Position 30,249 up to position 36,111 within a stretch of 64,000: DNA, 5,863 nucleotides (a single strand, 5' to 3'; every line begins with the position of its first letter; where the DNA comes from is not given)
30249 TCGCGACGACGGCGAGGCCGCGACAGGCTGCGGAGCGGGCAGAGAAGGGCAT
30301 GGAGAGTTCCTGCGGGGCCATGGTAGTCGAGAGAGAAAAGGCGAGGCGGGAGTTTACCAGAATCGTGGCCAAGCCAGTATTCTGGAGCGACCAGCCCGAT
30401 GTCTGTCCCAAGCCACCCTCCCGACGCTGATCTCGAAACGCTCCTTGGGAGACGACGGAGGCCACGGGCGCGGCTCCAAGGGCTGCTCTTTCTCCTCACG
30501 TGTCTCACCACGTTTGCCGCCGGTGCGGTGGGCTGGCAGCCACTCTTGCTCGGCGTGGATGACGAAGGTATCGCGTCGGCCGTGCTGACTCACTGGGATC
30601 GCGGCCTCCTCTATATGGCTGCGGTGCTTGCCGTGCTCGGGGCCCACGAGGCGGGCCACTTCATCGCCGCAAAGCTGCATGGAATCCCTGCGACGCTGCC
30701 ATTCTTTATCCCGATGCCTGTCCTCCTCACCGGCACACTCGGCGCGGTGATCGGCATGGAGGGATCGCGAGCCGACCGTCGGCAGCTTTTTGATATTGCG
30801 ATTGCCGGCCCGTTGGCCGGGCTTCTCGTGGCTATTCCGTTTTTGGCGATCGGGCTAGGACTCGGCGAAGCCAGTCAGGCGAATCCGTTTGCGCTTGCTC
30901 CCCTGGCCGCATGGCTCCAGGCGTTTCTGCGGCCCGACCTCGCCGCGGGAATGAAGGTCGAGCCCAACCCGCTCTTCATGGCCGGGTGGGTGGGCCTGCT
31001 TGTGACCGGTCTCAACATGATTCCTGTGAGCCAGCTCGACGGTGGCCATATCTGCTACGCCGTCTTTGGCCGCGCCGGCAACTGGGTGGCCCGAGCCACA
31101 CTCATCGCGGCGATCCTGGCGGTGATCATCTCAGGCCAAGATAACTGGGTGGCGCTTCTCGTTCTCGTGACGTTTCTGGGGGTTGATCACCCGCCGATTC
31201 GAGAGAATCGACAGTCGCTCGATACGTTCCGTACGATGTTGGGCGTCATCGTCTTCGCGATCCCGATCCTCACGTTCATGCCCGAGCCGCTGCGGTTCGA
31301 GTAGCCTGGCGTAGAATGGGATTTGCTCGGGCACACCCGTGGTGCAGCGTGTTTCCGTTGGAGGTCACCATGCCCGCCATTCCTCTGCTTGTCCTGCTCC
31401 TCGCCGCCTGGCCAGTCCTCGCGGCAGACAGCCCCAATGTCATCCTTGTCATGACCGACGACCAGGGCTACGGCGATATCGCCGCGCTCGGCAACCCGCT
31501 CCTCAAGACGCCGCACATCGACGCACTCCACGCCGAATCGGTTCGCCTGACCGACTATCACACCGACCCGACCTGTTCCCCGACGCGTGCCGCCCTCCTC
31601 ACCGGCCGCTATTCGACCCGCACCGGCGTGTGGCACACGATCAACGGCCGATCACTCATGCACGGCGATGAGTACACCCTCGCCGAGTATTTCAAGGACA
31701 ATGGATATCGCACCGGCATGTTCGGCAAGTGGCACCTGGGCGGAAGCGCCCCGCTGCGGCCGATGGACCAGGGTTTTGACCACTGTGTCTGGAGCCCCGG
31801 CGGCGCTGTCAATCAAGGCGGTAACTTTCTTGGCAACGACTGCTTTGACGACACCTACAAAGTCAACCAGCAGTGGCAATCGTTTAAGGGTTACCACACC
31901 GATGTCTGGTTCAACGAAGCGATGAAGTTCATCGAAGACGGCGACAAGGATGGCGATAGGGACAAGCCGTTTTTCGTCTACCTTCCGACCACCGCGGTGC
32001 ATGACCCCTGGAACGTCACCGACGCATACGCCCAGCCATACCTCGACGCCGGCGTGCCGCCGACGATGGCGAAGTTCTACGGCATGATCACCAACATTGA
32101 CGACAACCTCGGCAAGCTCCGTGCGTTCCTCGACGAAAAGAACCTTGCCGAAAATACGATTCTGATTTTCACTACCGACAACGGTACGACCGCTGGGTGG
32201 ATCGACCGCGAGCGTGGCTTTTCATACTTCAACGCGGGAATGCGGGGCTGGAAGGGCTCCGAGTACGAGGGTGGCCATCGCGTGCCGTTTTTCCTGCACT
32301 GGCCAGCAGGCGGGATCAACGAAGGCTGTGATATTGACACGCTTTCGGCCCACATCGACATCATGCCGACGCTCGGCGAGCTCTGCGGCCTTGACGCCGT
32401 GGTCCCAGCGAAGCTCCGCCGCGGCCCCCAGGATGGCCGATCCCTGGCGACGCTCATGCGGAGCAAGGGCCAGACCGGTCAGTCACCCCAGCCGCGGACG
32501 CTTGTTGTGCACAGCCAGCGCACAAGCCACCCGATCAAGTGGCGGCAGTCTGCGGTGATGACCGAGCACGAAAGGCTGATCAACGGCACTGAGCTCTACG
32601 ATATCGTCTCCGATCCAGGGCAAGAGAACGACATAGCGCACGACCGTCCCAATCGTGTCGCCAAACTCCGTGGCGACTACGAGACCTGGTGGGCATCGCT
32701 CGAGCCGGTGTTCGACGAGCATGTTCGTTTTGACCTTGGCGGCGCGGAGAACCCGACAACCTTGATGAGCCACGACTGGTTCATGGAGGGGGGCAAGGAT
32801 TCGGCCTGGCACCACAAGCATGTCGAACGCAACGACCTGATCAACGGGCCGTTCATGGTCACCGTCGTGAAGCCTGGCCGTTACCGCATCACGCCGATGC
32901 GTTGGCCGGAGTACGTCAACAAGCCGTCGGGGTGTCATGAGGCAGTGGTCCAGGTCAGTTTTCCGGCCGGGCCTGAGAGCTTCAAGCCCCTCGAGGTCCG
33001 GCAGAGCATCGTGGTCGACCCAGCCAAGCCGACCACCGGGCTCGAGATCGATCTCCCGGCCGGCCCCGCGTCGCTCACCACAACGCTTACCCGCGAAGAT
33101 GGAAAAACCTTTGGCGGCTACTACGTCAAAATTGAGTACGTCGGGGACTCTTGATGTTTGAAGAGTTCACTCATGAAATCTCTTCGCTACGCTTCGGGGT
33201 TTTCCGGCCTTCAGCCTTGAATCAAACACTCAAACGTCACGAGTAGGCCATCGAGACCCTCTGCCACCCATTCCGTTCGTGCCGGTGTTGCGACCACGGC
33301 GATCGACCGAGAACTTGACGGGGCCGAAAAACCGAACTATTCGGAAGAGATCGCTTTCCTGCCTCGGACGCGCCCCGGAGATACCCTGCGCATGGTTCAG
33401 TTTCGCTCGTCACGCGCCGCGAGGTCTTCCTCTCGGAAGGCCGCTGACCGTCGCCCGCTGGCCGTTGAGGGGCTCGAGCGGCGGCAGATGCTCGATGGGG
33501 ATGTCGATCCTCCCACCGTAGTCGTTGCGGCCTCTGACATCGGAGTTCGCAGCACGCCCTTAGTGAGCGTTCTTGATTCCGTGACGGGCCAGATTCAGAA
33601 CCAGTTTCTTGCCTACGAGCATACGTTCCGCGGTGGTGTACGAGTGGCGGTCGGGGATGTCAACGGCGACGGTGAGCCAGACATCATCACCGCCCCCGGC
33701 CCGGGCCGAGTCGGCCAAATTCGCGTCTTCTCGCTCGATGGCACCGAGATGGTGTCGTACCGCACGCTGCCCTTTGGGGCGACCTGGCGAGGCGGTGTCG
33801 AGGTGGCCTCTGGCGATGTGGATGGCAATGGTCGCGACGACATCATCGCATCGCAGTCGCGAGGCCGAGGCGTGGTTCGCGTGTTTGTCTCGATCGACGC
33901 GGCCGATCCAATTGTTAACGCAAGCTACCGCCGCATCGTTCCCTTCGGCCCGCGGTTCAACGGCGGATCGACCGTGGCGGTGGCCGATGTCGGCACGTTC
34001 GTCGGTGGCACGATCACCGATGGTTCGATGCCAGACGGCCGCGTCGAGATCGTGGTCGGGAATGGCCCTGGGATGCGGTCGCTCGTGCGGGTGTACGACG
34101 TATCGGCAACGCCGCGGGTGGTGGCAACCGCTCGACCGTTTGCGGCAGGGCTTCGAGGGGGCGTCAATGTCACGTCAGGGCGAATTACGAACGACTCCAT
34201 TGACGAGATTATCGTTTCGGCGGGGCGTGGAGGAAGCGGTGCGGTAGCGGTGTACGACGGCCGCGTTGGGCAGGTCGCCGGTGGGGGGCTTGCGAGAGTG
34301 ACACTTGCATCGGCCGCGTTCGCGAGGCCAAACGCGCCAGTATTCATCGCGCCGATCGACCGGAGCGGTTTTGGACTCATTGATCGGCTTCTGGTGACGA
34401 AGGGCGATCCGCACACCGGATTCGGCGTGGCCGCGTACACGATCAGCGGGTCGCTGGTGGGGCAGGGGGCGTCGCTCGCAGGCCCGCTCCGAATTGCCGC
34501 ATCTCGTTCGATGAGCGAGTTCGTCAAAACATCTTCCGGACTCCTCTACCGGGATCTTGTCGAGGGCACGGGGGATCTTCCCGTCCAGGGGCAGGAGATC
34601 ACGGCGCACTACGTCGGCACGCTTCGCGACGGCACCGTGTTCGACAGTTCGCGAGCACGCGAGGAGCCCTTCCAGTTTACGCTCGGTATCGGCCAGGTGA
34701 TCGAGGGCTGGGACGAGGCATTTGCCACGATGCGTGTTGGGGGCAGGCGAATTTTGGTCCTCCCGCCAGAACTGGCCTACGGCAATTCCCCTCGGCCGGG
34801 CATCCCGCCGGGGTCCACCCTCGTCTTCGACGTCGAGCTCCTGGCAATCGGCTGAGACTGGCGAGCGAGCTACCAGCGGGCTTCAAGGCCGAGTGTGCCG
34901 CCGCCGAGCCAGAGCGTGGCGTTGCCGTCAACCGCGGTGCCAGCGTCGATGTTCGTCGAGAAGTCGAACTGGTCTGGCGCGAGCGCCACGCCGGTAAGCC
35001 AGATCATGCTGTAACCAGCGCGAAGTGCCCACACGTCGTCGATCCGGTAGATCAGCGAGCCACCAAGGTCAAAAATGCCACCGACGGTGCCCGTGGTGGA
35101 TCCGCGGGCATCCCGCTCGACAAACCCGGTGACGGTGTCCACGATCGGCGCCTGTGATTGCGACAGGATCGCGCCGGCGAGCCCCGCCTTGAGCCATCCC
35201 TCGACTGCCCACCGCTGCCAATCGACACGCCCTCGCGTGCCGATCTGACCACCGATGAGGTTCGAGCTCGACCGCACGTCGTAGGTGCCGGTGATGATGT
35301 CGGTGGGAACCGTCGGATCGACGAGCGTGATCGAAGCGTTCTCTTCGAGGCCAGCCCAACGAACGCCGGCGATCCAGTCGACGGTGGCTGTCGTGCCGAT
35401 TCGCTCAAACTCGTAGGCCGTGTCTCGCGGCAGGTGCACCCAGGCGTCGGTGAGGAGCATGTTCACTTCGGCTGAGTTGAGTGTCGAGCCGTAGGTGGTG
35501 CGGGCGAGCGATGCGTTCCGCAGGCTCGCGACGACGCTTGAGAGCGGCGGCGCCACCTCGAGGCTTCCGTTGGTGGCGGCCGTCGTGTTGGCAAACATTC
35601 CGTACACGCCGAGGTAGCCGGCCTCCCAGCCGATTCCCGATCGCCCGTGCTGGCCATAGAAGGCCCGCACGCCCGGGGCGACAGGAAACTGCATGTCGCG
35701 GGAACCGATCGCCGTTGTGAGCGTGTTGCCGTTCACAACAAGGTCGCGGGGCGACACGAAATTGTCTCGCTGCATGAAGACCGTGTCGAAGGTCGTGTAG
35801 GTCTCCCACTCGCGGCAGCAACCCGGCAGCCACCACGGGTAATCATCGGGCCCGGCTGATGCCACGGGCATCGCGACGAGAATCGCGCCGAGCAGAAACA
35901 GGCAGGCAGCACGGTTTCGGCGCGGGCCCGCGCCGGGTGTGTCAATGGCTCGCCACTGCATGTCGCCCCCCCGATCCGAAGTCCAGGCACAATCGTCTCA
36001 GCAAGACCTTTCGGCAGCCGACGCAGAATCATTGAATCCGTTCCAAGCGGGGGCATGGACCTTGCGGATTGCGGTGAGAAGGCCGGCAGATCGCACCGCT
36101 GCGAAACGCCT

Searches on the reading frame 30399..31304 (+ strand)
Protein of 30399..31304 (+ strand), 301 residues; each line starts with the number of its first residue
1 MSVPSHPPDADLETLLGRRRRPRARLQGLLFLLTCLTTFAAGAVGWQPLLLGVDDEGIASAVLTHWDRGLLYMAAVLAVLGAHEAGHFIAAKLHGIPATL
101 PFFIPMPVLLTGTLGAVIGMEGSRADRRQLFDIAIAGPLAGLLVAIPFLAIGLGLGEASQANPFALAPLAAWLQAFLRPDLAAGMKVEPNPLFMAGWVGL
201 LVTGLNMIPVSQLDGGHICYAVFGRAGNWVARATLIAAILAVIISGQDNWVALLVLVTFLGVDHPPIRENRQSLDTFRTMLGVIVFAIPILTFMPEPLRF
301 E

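Call 78: search_protein_families(library=pfam, proteins=[window:30399-31304:+], max_evalue=0.0001)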
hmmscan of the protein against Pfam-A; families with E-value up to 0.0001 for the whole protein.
window:30399-31304:+ (301 aa): 1 family
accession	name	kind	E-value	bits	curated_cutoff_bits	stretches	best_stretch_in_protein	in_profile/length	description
PF02163.28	Peptidase_M50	-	9.6e-18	64.8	27.2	1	73-226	3-197/221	Peptidase family M50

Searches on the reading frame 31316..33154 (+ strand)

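Call 79: search_protein_families(library=pfam, proteins=[window:31316-33154:+], max_evalue=0.0001)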
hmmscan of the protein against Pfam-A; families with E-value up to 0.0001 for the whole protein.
window:31316-33154:+ (612 aa): 2 families
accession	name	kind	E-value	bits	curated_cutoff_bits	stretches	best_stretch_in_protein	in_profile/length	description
PF00884.28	Sulfatase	-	2.3e-52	178.6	25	1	40-358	1-300/301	Sulfatase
PF16347.10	SGSH_C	-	7.3e-05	23.4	29.3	0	317-444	12-135/154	N-sulphoglucosamine sulphohydrolase, C-terminal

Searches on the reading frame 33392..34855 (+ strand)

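Call 79: search_protein_families(library=pfam, proteins=[window:33392-34855:+], max_evalue=0.0001)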
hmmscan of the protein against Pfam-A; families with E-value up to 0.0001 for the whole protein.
window:33392-34855:+ (487 aa): 3 families
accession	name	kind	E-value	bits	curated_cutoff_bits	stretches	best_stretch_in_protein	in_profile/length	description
PF00254.34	FKBP_C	-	4e-32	110.8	21.1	1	397-484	5-94/94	FKBP-type peptidyl-prolyl cis-trans isomerase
PF01839.29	FG-GAP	-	1.3e-10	41.4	22.1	1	82-112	2-36/37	FG-GAP repeat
PF13517.12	FG-GAP_3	-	9.7e-10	39.4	26.9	1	89-152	1-60/61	FG-GAP-like repeat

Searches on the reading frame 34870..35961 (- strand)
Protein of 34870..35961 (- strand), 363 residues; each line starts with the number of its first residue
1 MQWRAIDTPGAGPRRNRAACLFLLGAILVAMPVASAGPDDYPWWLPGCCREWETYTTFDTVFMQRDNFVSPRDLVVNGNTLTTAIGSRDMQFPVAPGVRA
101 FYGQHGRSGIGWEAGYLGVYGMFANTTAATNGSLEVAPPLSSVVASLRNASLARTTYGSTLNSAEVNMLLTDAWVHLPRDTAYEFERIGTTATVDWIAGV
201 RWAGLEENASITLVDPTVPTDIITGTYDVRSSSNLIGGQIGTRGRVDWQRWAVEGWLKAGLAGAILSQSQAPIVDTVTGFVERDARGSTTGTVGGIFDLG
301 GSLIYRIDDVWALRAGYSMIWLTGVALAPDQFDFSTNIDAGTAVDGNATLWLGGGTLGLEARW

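Call 79: search_protein_families(library=pfam, proteins=[window:34870-35961:-], max_evalue=0.0001)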
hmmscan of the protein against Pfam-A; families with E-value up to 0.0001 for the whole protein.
window:34870-35961:- (363 aa): 1 family
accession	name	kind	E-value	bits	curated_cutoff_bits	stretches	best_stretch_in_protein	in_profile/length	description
PF07585.17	BBP7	-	2.4e-06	27.4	26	1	189-342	146-318/350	Putative beta barrel porin-7 (BBP7)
